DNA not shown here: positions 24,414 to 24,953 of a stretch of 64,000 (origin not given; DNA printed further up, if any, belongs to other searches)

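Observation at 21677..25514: Family of three tandem 'modular Flp pilins': complete Flp prepilin fused to large passenger domains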

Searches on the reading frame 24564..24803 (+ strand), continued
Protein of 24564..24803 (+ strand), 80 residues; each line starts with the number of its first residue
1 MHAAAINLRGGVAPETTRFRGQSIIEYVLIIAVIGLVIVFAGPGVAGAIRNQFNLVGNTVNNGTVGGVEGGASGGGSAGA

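Call 44: find_related_loci(query=P0343, collection=genome_contigs, flank=10000)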
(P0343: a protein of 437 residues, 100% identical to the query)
Query P0343 (437 aa) in genome_contigs; peptide patterns used: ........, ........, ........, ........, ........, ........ (x = any residue, [..] = any of these).
600 stretches matched a pattern (row limit reached: there are more); 595 encode a relative of the query (tblastn E <= 1e-3); the best 80 are kept; 80 distinct loci.
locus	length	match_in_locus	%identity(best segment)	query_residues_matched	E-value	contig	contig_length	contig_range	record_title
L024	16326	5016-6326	95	1-437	0e+0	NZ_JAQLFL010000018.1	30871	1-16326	Collinsella aerofaciens strain 1001216st1_F6_1001216I_160404 NODE_18_length_30871_cov_21.1653, whole genome shotgun sequ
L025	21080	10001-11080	49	67-436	4e-115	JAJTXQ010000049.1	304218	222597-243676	MAG: Dehalococcoidia bacterium isolate DTUCFX13 49-Genome44, whole genome shotgun sequence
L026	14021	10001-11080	48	67-436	1e-114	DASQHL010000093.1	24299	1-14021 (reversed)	MAG TPA_asm: Dehalococcoidia bacterium isolate SMAG_U11832 k141_356520, whole genome shotgun sequence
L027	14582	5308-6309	52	67-407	2e-110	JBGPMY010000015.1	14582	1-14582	MAG: Dehalococcoidia bacterium isolate OBJ_0618_7090110_227 k141_10550681_length_14582_cov_14.0000, whole genome shotgun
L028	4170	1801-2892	47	60-433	4e-111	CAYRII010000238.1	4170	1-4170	MAG TPA_asm: uncultured Terriglobales bacterium isolate binchicken_co21_442 genome assembly, contig: NODE_32263_length_4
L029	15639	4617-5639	52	60-407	9e-110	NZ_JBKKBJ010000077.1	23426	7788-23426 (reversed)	MAG: Methyloglobulus sp. isolate swi_bin.357 S1Ck127_11241714_flag_0_multi_18.0000_len_23426, whole genome shotgun seque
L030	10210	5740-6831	48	60-433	3e-109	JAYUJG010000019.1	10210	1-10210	MAG: Acidobacteriaceae bacterium isolate GFS_895 GFS_895_18, whole genome shotgun sequence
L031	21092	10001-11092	47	60-433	3e-109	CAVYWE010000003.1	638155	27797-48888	MAG: uncultured Acidobacteriaceae bacterium isolate MFD03346.bin.1.121 genome assembly, contig: contig_15113, whole geno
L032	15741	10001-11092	46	60-433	7e-109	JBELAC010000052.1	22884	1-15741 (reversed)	MAG: Terriglobales bacterium isolate SPRUCE 84 SPRUCE_84_52, whole genome shotgun sequence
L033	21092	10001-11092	47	60-433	2e-108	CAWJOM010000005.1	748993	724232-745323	MAG: uncultured Acidobacteriaceae bacterium isolate MFD04434.bin.1.39 genome assembly, contig: contig_25260, whole genom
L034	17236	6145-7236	47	60-433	4e-108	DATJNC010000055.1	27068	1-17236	MAG TPA_asm: Terriglobales bacterium isolate SMAG_U14851 k141_2788719, whole genome shotgun sequence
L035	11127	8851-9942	47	60-433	4e-108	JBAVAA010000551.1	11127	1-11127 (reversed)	MAG: Terriglobales bacterium isolate MFD09233_ilm_asm_bin5 k127_129855, whole genome shotgun sequence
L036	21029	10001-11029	49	83-435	4e-108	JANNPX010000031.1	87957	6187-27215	MAG: Chloroflexota bacterium isolate SOY_31_metabat_89 SOY_31_k141_200233, whole genome shotgun sequence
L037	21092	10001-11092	47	60-433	3e-108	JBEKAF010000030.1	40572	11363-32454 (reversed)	MAG: Terriglobales bacterium isolate SPRUCE 106 SPRUCE_106_30, whole genome shotgun sequence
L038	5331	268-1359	47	60-433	3e-108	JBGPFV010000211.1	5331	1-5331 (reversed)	MAG: Terriglobia bacterium isolate OBJ_0618_7090110_59 k141_1948181_length_5331_cov_43.8287, whole genome shotgun sequen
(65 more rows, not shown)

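Call 63: search_protein_families(library=pfam, proteins=[P0204, P0208, P0211, P0213, P0214, P0216, P0223, P0162, P0176, P0137], max_evalue=0.001)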
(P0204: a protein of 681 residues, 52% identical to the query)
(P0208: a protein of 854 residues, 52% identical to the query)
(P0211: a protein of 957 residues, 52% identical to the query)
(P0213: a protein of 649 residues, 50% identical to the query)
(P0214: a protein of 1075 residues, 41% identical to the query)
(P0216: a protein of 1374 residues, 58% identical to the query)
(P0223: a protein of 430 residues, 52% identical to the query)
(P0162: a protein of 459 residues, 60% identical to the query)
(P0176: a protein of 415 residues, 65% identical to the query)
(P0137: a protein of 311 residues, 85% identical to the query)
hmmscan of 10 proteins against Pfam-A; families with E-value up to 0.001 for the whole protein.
P0204 (681 aa): 5 families
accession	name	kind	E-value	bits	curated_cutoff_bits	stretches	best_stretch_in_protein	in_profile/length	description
PF16820.11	PKD_3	-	8.5e-16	58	26.3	1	224-274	22-68/68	PKD-like domain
PF06832.18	BiPBP_C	-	1.2e-05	25.5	26.8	0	474-528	31-83/90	Penicillin-Binding Protein C-terminus Family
PF07679.22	I-set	-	6.2e-05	23.4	23.7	0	387-437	10-59/90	Immunoglobulin I-set domain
PF04964.19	Flp_Fap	-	7.5e-05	22.9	32.2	1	64-102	6-44/46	Flp/Fap pilin component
PF13927.12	Ig_3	-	9.8e-05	23.2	30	0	479-528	22-70/78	Immunoglobulin domain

P0208 (854 aa): 5 families
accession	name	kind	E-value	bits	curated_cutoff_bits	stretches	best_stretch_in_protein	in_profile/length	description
PF16820.11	PKD_3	-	1e-19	70.6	26.3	0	203-229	32-58/68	PKD-like domain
PF06832.18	BiPBP_C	-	9e-08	32.4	26.8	0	365-412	36-84/90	Penicillin-Binding Protein C-terminus Family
PF07679.22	I-set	-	6e-07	29.9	23.7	0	367-421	23-79/90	Immunoglobulin I-set domain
PF04964.19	Flp_Fap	-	0.00012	22.2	32.2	1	56-94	6-44/46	Flp/Fap pilin component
PF13927.12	Ig_3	-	0.00075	20.4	30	0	282-328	27-72/78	Immunoglobulin domain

P0211 (957 aa): 1 family
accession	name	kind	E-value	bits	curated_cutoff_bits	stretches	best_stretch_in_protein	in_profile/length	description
PF19789.6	DUF6273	-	2.6e-29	102.7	23.5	2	486-630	7-163/172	Domain of unknown function (DUF6273)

P0213 (649 aa): 2 families
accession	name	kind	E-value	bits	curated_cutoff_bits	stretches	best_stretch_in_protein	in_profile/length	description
PF03382.20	DUF285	-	2.3e-10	40.7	25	1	418-531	2-112/120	Mycoplasma protein of unknown function, DUF285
PF13306.12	LRR_5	-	0.00012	22.4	27.7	0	447-566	6-111/127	BspA type Leucine rich repeat region (6 copies)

P0214 (1075 aa): 4 families
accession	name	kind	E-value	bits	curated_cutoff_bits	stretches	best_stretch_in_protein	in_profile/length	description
PF03382.20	DUF285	-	1.7e-20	73.4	25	1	499-601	15-114/120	Mycoplasma protein of unknown function, DUF285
PF13306.12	LRR_5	-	1.9e-06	28.2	27.7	1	515-606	29-109/127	BspA type Leucine rich repeat region (6 copies)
PF16820.11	PKD_3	-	1.8e-05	24.9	26.3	0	268-291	35-58/68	PKD-like domain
PF13855.12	LRR_8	-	0.00046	20.3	27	0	566-607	19-58/61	Leucine rich repeat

P0216 (1374 aa): 8 families
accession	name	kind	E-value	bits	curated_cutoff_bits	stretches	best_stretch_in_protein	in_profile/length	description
PF03382.20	DUF285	-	7.4e-39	132.6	25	2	438-553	2-113/120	Mycoplasma protein of unknown function, DUF285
PF19789.6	DUF6273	-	4.2e-12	46.7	23.5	1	1228-1371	20-167/172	Domain of unknown function (DUF6273)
PF13855.12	LRR_8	-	7.1e-08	32.5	27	0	552-612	2-58/61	Leucine rich repeat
PF24048.1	LRR_NXF1-5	-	3.2e-06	27.2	30.5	0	575-622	52-99/142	NXF1/2/3/5 leucine-rich repeat domain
PF23952.1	LRR_EndoS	-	3.9e-06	27.5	27.9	0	521-586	52-115/116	Endo-beta-N-acetylglucosaminidase EndoS LRR domain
PF06832.18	BiPBP_C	-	1.2e-05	25.5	26.8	0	138-184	41-86/90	Penicillin-Binding Protein C-terminus Family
PF12799.13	LRR_4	-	0.00021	21.9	27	0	578-614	2-34/44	Leucine Rich repeats (2 copies)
PF24758.1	LRR_At5g56370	-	0.0006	20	27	0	548-633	34-117/227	FBD-associated F-box protein At5g56370, LRR repeats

P0223 (430 aa): 2 families
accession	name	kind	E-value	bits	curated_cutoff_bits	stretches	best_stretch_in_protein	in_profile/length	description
PF19789.6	DUF6273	-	7e-16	59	23.5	1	284-427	20-167/172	Domain of unknown function (DUF6273)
PF04964.19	Flp_Fap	-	0.00095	19.4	32.2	0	9-47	6-44/46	Flp/Fap pilin component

P0162 (459 aa): 1 family
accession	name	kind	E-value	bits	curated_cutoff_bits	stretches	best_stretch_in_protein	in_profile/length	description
PF03382.20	DUF285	-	4.1e-09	36.7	25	1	199-282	29-110/120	Mycoplasma protein of unknown function, DUF285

P0176 (415 aa): 4 families
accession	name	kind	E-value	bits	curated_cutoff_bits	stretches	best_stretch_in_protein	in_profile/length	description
PF03382.20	DUF285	-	4.4e-36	123.7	25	2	219-331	6-113/120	Mycoplasma protein of unknown function, DUF285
PF13306.12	LRR_5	-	1.3e-11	44.9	27.7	2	244-337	28-109/127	BspA type Leucine rich repeat region (6 copies)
PF04964.19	Flp_Fap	-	0.0001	22.5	32.2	1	25-58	12-45/46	Flp/Fap pilin component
PF13855.12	LRR_8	-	0.0001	22.4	27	0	298-337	20-57/61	Leucine rich repeat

P0137 (311 aa): 2 families
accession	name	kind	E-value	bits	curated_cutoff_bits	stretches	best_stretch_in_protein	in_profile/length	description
PF19789.6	DUF6273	-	8.5e-07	29.4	23.5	1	177-261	28-117/172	Domain of unknown function (DUF6273)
PF04964.19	Flp_Fap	-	0.00097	19.3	32.2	0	23-59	9-45/46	Flp/Fap pilin component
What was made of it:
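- On Modular type IV pilin (sensu Raynaud/Pelicic): Relatives also carry PKD/Ig and LRR_5 domains (call 63).
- Relatives carry PKD/Ig stalks, or both passenger types together, reaching 1374 aa (call 63).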
